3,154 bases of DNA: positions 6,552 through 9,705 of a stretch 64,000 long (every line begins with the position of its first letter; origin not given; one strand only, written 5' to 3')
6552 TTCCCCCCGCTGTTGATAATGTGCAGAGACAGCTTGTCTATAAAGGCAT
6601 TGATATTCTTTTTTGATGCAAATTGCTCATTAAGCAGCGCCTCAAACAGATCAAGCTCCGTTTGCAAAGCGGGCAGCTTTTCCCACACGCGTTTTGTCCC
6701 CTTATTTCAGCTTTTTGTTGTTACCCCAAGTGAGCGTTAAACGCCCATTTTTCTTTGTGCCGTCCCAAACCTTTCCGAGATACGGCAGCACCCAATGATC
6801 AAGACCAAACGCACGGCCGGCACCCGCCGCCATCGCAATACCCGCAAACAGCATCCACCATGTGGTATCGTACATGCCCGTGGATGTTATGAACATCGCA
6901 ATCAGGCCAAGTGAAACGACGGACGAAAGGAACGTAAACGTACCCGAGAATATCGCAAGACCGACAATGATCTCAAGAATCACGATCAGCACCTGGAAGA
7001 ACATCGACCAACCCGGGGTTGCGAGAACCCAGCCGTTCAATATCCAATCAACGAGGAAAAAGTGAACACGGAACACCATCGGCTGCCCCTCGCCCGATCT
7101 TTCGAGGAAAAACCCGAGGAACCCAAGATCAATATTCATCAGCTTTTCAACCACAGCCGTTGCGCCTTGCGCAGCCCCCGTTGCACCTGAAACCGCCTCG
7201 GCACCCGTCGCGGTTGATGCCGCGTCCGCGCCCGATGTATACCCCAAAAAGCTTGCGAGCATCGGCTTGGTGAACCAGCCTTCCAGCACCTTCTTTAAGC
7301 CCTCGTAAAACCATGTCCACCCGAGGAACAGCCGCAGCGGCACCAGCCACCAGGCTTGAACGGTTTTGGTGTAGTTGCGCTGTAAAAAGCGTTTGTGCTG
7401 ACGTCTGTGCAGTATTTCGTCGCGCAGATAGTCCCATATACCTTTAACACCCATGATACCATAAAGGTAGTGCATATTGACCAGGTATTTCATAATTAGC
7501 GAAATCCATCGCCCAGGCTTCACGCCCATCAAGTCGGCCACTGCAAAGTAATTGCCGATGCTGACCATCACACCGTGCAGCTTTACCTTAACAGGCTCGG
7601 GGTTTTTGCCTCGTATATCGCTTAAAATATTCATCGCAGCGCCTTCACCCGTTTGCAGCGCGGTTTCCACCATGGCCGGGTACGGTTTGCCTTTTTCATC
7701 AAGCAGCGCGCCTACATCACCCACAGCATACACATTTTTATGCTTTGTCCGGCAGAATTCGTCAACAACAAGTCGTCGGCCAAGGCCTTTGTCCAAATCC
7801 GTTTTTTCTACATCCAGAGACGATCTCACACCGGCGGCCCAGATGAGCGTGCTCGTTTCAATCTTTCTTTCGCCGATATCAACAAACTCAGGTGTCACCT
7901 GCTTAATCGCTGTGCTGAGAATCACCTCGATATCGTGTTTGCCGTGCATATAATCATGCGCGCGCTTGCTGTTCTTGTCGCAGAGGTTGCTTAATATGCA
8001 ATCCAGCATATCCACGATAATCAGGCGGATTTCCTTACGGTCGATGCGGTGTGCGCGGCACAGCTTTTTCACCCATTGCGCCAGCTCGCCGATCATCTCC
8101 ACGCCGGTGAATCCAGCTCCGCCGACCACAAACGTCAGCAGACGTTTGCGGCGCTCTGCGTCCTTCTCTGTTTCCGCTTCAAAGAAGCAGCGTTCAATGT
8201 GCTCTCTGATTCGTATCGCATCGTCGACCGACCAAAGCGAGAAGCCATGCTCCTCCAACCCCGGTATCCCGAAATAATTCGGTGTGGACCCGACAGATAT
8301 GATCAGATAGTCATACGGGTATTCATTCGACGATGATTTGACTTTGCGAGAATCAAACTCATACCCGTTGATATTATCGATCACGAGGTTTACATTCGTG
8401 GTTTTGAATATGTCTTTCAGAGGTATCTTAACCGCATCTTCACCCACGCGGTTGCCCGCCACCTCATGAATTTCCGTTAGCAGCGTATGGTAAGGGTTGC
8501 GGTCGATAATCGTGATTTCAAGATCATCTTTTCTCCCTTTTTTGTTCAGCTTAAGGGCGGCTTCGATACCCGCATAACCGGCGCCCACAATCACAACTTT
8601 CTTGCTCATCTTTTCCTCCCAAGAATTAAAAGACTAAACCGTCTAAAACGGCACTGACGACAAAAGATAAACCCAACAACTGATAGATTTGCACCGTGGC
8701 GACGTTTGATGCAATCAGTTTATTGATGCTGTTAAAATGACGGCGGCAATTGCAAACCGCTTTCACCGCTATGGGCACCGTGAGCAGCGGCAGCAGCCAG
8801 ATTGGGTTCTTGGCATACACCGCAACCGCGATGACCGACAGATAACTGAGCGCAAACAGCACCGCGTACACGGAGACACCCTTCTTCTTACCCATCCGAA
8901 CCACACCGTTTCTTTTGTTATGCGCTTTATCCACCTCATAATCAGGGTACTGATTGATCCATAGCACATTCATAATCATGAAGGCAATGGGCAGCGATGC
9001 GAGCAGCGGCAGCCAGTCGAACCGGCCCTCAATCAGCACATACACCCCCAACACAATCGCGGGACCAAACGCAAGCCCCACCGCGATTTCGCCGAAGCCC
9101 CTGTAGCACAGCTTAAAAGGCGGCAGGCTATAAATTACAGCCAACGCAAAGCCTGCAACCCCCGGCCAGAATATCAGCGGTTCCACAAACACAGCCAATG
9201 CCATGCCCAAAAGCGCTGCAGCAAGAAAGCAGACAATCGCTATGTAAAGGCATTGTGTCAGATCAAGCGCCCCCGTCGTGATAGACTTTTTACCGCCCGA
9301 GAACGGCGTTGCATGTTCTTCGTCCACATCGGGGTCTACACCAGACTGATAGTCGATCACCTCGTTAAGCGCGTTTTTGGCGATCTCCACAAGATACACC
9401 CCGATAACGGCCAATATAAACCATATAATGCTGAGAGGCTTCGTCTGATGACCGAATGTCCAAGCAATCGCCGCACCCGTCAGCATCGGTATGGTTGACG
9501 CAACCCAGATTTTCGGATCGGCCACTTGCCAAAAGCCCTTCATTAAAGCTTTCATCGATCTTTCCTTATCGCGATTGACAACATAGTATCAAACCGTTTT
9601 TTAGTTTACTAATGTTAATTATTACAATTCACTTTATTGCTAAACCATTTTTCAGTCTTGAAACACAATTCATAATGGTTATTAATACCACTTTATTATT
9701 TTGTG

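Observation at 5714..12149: Listeria-type flavin-based extracellular electron transfer (FLEET) gene set, apparently lacking eetA/eetB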

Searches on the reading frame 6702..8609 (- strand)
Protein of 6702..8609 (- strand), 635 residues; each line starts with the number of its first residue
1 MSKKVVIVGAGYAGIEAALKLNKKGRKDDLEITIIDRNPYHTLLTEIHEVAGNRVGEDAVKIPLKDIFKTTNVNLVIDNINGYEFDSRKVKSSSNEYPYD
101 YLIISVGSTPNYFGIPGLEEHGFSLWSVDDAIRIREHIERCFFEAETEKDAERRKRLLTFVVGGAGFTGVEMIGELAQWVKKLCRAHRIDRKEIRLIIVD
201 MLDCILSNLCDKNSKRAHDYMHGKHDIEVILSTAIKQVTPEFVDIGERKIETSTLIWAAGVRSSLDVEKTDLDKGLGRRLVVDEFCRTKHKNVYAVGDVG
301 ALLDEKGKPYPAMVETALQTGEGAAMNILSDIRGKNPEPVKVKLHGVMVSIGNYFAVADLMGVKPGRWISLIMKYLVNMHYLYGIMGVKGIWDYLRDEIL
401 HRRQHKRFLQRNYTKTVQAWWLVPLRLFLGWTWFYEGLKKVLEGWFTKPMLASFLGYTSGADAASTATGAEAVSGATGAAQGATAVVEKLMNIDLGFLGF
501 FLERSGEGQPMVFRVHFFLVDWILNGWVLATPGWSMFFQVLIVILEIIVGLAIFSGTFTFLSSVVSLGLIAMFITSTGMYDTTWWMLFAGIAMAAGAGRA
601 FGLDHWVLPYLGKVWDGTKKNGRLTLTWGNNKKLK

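Call 3: search_protein_families(library=pfam, proteins=[window:6702-8609:-], max_evalue=0.01)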
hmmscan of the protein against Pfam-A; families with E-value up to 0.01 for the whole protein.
window:6702-8609:- (635 aa): 8 families
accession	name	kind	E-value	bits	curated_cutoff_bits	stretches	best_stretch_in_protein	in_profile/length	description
PF07992.20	Pyr_redox_2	-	7.3e-39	134.4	26.1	1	3-321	1-291/291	Pyridine nucleotide-disulphide oxidoreductase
PF00070.33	Pyr_redox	-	4.5e-09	37.1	22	1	4-39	1-32/82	Pyridine nucleotide-disulphide oxidoreductase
PF13738.12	Pyr_redox_3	-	6.6e-05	22.7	30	0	6-37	1-29/305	Pyridine nucleotide-disulphide oxidoreductase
PF04173.18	DoxD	-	0.00028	21.3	22.7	0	529-614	58-151/167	TQO small subunit DoxD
PF13454.12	NAD_binding_9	-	0.00052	20.5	21.8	0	6-40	1-35/155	FAD-NAD(P)-binding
PF01134.28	GIDA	-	0.0023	17.5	22.1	1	4-27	1-24/391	Glucose inhibited division protein A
PF01266.30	DAO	-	0.0049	16.9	27.9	0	4-38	1-31/353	FAD dependent oxidoreductase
PF00890.30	FAD_binding_2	-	0.0051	16.5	20.4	0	5-27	2-24/414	FAD binding domain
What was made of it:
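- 6702..8609 (-): Type II NADH dehydrogenase (residues 1 to about 400) fused to a C-terminal four-helix membrane domain. Pyr_redox_2 7e-39 (call 3).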

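Call 4: search_protein_families(library=ncbifam, proteins=[window:6702-8609:-], max_evalue=0.01)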
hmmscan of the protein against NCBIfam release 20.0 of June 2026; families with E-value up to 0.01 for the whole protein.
window:6702-8609:- (635 aa): 44 families (the best 25 are shown)
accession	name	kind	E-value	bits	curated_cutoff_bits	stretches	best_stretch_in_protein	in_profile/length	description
TIGR03169.1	Nterm_to_SelD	hypoth_equivalog_domain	5.8e-24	85.1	310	1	5-363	2-343/365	pyridine nucleotide-disulfide oxidoreductase family protein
NF046103.1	NOXase_Strep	equivalog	1.8e-18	66.8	600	1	4-329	1-312/442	H2O-forming NADH oxidase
TIGR03385.1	CoA_CoA_reduc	equivalog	1e-15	57.5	578.8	1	95-304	98-287/439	CoA-disulfide reductase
NF049943.1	SQR_III_seleno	exception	1.3e-15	57.2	525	1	3-138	1-140/406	type III sulfide quinone reductase, selenoprotein subtype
NF007123.0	PRK09564.1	equivalog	6e-15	54.9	458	2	99-305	104-289/444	CoA-disulfide reductase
TIGR01350.1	lipoamide_DH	equivalog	1.1e-13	50.8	408.8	2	194-300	194-309/461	dihydrolipoyl dehydrogenase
NF045765.1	PhenlGlyoxDHPadH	equivalog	2.3e-13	49.8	475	1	4-335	4-314/416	NADH-dependent phenylglyoxylate dehydrogenase subunit epsilon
TIGR01421.1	gluta_reduc_1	equivalog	3.4e-13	49.6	556.15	2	77-299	106-304/450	glutathione-disulfide reductase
TIGR02374.1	nitri_red_nirB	equivalog_domain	2.4e-12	46.1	578.35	1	5-302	1-280/794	nitrite reductase large subunit NirB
NF004776.0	PRK06116.1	equivalog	2.1e-11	43.5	480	1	160-299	170-304/450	glutathione-disulfide reductase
NF003437.0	PRK04965.1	equivalog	2.2e-11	43.4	392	1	1-301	1-276/378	NADH:flavorubredoxin reductase NorW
TIGR02053.1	MerA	equivalog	5.9e-11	42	454.45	1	86-330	115-330/465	mercury(II) reductase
NF042949.2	3PPDioc_HcaD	equivalog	2.6e-10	39.6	450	1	3-308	2-284/386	3-phenylpropionate/cinnamic acid dioxygenase ferredoxin--NAD(+) reductase subunit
NF003585.0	PRK05249.1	equivalog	5.1e-09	35.3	465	1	222-334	235-339/464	Si-specific NAD(P)(+) transhydrogenase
NF004945.0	PRK06292.2-3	equivalog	1.1e-08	34.5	494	1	197-300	198-305/457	dihydrolipoyl dehydrogenase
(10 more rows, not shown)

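Call 34: find_homologous_proteins(query=window:6702-8609:-, max_evalue=0.001)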
Query window:6702-8609:- (635 aa): 2442 proteins with E <= 0.001 among 8000 candidates; the best 120 are listed.
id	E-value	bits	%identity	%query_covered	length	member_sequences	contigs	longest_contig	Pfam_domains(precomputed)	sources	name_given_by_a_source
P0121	0.0e+0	1346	91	100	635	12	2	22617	PF07992.21,PF00070.34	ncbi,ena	-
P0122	0.0e+0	1272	86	100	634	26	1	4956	PF07992.21,PF00070.34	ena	-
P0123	0.0e+0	1209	82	100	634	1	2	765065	PF07992.21,PF00070.34,PF13738.13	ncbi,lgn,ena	-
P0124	0.0e+0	1189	79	100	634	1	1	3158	PF07992.21,PF00070.34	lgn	-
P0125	0.0e+0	1168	77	100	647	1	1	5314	PF01266.31,PF07992.21,PF00070.34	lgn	-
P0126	0.0e+0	1166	76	100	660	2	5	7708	PF07992.21,PF00070.34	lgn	-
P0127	0.0e+0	1138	73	100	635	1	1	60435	PF07992.21,PF00070.34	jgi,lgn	jgi:NADH dehydrogenase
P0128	0.0e+0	1131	75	100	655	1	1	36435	PF07992.21,PF00070.34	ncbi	-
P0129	0.0e+0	1131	75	100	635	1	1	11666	PF07992.21,PF00070.34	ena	-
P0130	0.0e+0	1126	72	100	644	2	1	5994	PF07992.21,PF00070.34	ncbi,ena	-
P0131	0.0e+0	1126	75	100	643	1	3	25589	PF07992.21,PF00070.34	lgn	-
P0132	0.0e+0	1115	77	100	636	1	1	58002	PF01266.31,PF07992.21,PF00070.34,PF13738.13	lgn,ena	-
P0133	0.0e+0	1112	75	99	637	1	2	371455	PF07992.21,PF00070.34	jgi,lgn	jgi:NADH dehydrogenase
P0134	0.0e+0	1108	74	100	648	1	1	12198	PF07992.21,PF00070.34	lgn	-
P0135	0.0e+0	1108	74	100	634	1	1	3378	PF01266.31,PF07992.21,PF00070.34,PF13738.13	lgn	-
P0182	2.5e-229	781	55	99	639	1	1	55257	PF07291.17,PF07992.21,PF00070.34,PF13738.13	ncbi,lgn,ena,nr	ncbi:MAG TPA: NAD(P)/FAD-dependent oxidoreductase [Clostridiaceae bacterium]|nr:NAD(P)/FAD-dependent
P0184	9.8e-229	779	57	99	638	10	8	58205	PF07291.17,PF07992.21,PF00070.34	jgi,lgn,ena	-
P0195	2.6e-226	771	55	99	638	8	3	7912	PF01266.31,PF07291.17,PF07992.21,PF00070.34,PF13738.13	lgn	-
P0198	8.2e-226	770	56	99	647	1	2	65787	PF07291.17,PF07992.21,PF00070.34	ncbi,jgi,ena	-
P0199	9.1e-226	769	55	99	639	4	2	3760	PF07291.17,PF07992.21,PF00070.34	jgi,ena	-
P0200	1.4e-225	769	54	99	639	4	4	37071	PF07291.17,PF04173.19,PF07992.21,PF00070.34,PF13738.13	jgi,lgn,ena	-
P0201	2.4e-225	768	55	99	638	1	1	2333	PF07291.17,PF07992.21,PF00070.34,PF13738.13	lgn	-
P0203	9.0e-225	766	53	100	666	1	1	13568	PF01266.31,PF07291.17,PF07992.21,PF00070.34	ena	-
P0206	2.5e-224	765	54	100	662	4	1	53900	PF07291.17,PF07992.21,PF00070.34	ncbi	-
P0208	9.3e-224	763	53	99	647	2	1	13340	PF07992.21,PF00070.34,PF07681.18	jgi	-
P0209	2.0e-223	762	54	99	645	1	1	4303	PF01266.31,PF07291.17,PF07992.21,PF00070.34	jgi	-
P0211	3.1e-223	761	54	99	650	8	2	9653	PF07291.17,PF07992.21,PF00070.34,PF13738.13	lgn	-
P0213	6.4e-223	760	54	99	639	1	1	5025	PF07291.17,PF04173.19,PF07992.21,PF00070.34,PF13738.13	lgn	-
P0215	2.0e-222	758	54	99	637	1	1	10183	PF07992.21,PF00070.34,PF07681.18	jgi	-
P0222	1.8e-220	752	54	99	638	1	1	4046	PF07291.17,PF07992.21,PF00070.34,PF13738.13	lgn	-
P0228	4.0e-220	751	53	99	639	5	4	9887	PF07291.17,PF07992.21,PF00070.34,PF13738.13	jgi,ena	-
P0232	1.0e-219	749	55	99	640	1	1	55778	PF07291.17,PF07992.21,PF00070.34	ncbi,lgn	-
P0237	2.2e-219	748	55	99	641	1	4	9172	PF07291.17,PF07992.21,PF00070.34,PF13738.13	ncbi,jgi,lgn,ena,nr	ncbi:MAG TPA: NAD(P)/FAD-dependent oxidoreductase [Clostridiales bacterium]|nr:NAD(P)/FAD-dependent 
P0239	2.6e-219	748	53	99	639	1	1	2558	PF07291.17,PF07992.21,PF00070.34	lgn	-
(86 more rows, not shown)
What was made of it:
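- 6702..8609 (-): More than 2,400 homologues, about 635 aa long, in Clostridia (call 34).
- On DoxX/DoxD/MauE-like membrane domain: Homologues carry precomputed PF07291, PF04173 or PF07681 (call 34).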

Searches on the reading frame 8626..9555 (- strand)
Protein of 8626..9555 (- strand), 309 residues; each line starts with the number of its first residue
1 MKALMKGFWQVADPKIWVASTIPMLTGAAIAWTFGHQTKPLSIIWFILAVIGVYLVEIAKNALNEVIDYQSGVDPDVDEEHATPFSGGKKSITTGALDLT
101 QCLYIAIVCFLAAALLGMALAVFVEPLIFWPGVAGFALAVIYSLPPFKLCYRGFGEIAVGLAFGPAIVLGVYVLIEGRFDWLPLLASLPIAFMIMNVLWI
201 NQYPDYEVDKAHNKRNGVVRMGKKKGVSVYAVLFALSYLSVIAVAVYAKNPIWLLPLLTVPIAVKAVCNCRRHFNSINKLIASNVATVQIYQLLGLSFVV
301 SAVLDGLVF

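Call 3: search_protein_families(library=pfam, proteins=[window:8626-9555:-], max_evalue=0.01)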
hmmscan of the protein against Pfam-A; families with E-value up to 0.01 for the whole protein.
window:8626-9555:- (309 aa): 1 family
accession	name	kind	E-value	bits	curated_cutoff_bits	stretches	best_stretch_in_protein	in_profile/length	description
PF01040.23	UbiA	-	2.8e-30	105.9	34.2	1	22-264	3-225/250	UbiA prenyltransferase family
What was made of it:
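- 8626..9555 (-): UbiA-family, MenA-like prenyltransferase (DmkA-like), first gene of the minus-strand operon. Pfam UbiA 3e-30 (call 3).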

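Call 4: search_protein_families(library=ncbifam, proteins=[window:8626-9555:-], max_evalue=0.01)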
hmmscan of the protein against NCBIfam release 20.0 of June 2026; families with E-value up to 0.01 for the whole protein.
window:8626-9555:- (309 aa): 20 families
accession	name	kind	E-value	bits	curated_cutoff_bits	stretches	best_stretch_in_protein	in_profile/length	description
NF004749.0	PRK06080.1-1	equivalog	7.5e-35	120.6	277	1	5-305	19-308/311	1,4-dihydroxy-2-naphthoate polyprenyltransferase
NF004751.0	PRK06080.1-3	equivalog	2.6e-31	109.3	264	1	8-303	13-294/296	1,4-dihydroxy-2-naphthoate polyprenyltransferase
NF009926.0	PRK13387.1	equivalog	1.9e-27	96.2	316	2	5-171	3-160/317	1,4-dihydroxy-2-naphthoate polyprenyltransferase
TIGR02235.1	menA_cyano-plnt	equivalog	5.1e-27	94.9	225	1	10-298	4-279/285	2-carboxy-1,4-naphthoquinone phytyltransferase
NF004752.0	PRK06080.1-4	subfamily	2.2e-25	89.9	289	1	6-270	4-266/300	1,4-dihydroxy-2-naphthoate polyprenyltransferase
NF004617.0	PRK05951.1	equivalog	6.3e-25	87.9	239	1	40-308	46-303/306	prenyltransferase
NF004753.0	PRK06080.1-5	equivalog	1.2e-24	87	555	1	5-303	11-304/312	1,4-dihydroxy-2-naphthoate polyprenyltransferase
NF004750.0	PRK06080.1-2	equivalog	1.9e-20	73.4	346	1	5-276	6-273/301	1,4-dihydroxy-2-naphthoate polyprenyltransferase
TIGR00751.1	menA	equivalog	7.2e-20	71.6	102.15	1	19-275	7-259/284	1,4-dihydroxy-2-naphthoate octaprenyltransferase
NF004754.0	PRK06080.1-6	equivalog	5.3e-12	45.7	522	1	21-303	25-302/308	1,4-dihydroxy-2-naphthoate polyprenyltransferase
NF005742.0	PRK07566.1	equivalog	1.3e-07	31.1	313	1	89-255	100-264/315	chlorophyll synthase ChlG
NF009517.0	PRK12876.1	equivalog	1.7e-06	27.7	419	1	106-303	96-293/300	prenyltransferase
TIGR01476.1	chlor_syn_BchG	subfamily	2.4e-06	27.2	212.3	1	10-263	5-242/283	(bacterio)chlorophyll synthase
NF009523.0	PRK12884.1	equivalog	3.4e-06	26.5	269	1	5-266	4-240/279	prenyltransferase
NF009058.0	PRK12392.1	subfamily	3.7e-06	26.2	494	1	6-260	15-260/333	bacteriochlorophyll c synthase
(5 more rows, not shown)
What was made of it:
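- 8626..9555 (-): The top NCBIfam models are all 1,4-dihydroxy-2-naphthoate polyprenyltransferases, all below cut-off (call 4).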
